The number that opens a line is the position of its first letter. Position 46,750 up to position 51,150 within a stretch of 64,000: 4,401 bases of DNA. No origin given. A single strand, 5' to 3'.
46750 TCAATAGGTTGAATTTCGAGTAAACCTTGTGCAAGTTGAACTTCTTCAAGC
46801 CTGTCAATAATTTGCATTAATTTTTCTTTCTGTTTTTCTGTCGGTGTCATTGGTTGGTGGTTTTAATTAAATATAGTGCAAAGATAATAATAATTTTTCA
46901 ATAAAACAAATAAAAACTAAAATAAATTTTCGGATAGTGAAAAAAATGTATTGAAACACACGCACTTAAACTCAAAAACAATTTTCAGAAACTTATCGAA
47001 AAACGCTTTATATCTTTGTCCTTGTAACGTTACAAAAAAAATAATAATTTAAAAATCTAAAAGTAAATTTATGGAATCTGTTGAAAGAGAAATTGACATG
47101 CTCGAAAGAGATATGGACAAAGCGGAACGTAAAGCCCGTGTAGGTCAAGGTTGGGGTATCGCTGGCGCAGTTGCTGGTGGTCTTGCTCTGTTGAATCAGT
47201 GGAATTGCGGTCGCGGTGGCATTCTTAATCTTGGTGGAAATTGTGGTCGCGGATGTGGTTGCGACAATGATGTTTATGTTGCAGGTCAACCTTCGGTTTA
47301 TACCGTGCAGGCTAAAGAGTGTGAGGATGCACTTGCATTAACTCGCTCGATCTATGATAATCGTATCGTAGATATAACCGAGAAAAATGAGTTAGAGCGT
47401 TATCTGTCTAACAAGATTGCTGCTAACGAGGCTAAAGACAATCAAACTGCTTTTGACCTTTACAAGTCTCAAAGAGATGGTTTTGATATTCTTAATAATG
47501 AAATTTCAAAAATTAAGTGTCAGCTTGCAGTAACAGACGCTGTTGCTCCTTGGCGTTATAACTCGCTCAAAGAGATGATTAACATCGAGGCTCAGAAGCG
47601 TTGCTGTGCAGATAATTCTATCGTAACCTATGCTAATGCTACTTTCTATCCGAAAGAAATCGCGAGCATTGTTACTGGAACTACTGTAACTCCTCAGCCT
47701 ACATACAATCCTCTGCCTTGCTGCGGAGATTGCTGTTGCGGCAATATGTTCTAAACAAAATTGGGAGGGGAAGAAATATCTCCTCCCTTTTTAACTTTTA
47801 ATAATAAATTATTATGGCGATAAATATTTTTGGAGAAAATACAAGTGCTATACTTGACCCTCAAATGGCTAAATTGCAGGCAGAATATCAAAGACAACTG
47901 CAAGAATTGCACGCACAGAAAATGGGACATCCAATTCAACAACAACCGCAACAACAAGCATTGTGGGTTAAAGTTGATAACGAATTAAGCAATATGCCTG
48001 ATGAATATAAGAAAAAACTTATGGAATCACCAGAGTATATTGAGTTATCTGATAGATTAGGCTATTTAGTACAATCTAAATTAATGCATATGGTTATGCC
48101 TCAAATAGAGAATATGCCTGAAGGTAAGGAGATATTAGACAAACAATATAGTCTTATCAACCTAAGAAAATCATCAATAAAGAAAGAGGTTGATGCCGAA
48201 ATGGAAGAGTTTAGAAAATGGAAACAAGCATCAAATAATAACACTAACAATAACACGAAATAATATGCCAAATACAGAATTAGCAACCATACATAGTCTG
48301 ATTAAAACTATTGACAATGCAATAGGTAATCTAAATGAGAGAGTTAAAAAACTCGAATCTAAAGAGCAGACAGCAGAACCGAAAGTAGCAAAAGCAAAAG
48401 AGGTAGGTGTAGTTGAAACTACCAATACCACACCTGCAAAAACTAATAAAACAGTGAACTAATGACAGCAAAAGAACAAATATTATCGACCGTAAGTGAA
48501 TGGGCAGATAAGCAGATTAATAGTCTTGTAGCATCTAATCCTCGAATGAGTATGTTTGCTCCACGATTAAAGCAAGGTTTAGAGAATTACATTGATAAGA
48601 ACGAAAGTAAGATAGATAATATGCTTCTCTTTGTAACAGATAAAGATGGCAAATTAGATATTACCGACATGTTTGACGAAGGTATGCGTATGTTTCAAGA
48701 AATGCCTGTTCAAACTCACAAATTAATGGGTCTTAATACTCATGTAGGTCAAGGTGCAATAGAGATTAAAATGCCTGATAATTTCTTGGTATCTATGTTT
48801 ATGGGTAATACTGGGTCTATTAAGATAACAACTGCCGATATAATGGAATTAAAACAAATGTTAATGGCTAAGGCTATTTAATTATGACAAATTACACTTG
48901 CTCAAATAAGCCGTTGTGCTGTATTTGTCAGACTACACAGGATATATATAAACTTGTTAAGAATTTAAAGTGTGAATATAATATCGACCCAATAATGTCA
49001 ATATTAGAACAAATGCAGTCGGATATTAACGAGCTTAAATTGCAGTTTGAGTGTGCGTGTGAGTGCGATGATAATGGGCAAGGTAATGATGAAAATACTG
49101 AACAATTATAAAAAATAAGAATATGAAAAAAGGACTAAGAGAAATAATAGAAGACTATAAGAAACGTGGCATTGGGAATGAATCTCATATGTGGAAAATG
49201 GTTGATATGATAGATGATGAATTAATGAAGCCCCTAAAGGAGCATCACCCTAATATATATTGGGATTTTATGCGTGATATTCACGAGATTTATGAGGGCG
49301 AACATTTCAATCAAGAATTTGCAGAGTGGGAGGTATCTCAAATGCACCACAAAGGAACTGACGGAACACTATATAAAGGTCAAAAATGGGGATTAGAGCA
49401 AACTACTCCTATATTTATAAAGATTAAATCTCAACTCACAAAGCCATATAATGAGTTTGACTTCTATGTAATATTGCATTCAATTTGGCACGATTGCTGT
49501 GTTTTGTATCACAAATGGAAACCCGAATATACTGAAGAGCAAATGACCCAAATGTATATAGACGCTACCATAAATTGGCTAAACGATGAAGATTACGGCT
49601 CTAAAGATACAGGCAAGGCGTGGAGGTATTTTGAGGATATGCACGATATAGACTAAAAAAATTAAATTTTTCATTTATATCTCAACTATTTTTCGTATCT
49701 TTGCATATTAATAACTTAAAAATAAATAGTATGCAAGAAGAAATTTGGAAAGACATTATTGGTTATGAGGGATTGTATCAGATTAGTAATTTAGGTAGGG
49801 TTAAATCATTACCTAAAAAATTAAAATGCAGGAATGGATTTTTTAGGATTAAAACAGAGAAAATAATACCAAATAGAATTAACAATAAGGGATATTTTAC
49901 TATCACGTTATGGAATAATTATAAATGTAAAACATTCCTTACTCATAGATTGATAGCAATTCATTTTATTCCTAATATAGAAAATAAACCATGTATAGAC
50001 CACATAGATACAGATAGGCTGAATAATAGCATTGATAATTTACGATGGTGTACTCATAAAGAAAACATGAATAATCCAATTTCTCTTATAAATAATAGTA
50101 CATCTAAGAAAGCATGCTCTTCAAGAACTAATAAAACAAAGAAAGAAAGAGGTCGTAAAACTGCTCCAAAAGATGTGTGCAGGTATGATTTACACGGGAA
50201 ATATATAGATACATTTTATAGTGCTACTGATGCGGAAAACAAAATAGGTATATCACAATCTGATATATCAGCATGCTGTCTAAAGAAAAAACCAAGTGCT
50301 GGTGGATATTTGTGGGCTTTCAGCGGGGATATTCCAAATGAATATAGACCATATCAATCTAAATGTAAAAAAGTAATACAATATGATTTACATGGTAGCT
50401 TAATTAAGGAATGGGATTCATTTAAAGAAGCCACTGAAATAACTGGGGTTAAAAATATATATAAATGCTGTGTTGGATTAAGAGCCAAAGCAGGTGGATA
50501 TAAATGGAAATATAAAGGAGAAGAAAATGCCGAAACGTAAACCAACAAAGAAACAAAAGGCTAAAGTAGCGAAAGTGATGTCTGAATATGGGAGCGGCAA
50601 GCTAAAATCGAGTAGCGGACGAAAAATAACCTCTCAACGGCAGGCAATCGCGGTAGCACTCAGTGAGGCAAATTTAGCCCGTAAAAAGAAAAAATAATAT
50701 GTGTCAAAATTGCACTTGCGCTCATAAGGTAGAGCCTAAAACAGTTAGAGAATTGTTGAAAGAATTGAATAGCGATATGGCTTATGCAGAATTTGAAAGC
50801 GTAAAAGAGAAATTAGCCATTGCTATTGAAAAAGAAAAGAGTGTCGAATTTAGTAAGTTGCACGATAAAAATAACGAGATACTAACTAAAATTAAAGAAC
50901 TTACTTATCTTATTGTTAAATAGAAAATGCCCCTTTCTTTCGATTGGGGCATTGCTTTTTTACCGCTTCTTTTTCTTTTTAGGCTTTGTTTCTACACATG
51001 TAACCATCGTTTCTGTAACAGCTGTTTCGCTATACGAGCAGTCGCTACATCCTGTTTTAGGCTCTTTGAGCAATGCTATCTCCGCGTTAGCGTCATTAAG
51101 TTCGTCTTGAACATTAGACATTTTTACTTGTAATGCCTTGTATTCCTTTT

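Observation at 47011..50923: Self-contained, oppositely oriented island of Cys-rich and Gln-rich proteins: candidate undescribed phage module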

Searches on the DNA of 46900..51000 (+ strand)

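Call 4: search_dna_similar(query=window:46900-51000:+, collection=phages, mode=near)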
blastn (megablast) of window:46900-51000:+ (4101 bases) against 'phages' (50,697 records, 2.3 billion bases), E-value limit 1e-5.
Records with a match: 13; places in all: 13; records where one place covers at least 80% of the query: 0.
Best place of each record, by identity: 80-90% 13.
By first word of the organism name: Bacteroides 13.
By host as written in the record: Bacteroides intestinalis DSM 108646 13.
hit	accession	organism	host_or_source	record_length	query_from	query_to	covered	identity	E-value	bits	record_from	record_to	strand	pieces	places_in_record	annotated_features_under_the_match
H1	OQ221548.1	Bacteroides phage PhiCrAssBcn13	Bacteroides intestinalis DSM 108646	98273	2814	2908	2%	86.7%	9e-20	106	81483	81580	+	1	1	endonuclease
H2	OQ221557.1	Bacteroides phage PhiCrAssBcn22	Bacteroides intestinalis DSM 108646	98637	2814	2908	2%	86.7%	9e-20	106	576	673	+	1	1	endonuclease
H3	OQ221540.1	Bacteroides phage PhiCrAssBcn5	Bacteroides intestinalis DSM 108646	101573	2814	2908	2%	86.7%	9e-20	106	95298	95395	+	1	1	endonuclease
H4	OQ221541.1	Bacteroides phage PhiCrAssBcn6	Bacteroides intestinalis DSM 108646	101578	2814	2908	2%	86.7%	9e-20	106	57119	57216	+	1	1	endonuclease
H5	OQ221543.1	Bacteroides phage PhiCrAssBcn8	Bacteroides intestinalis DSM 108646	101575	2814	2908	2%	86.7%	9e-20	106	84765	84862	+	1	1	endonuclease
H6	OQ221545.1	Bacteroides phage PhiCrAssBcn10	Bacteroides intestinalis DSM 108646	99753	2814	2908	2%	86.7%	9e-20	106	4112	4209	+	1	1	endonuclease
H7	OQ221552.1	Bacteroides phage PhiCrAssBcn17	Bacteroides intestinalis DSM 108646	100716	2814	2908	2%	86.7%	9e-20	106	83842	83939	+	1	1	endonuclease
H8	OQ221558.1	Bacteroides phage PhiCrAssBcn23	Bacteroides intestinalis DSM 108646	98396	2814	2908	2%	86.7%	9e-20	106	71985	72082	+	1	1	endonuclease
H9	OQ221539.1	Bacteroides phage PhiCrAssBcn4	Bacteroides intestinalis DSM 108646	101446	2817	2908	2%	87.4%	9e-20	106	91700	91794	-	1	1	endonuclease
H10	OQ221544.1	Bacteroides phage PhiCrAssBcn9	Bacteroides intestinalis DSM 108646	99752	2817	2908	2%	87.4%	9e-20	106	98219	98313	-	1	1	endonuclease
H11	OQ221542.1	Bacteroides phage PhiCrAssBcn7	Bacteroides intestinalis DSM 108646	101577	2817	2908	2%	87.4%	9e-20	106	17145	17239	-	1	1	endonuclease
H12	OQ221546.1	Bacteroides phage PhiCrAssBcn11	Bacteroides intestinalis DSM 108646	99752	2817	2908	2%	87.4%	9e-20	106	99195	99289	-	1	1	endonuclease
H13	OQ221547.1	Bacteroides phage PhiCrAssBcn12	Bacteroides intestinalis DSM 108646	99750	2817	2908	2%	87.4%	9e-20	106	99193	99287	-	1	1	endonuclease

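Call 93: search_rna_families(source=L009, start=5600, end=6100, threshold=evalue, max_evalue=1)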
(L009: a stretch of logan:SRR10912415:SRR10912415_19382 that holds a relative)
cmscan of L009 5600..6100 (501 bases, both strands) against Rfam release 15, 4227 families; matches with E-value up to 1: 1.
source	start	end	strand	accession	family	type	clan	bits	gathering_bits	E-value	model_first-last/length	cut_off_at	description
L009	5699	5943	+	RF00028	Intron_gpI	Intron;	-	93.2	50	8.9e-25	1-253/253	no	Group I catalytic intron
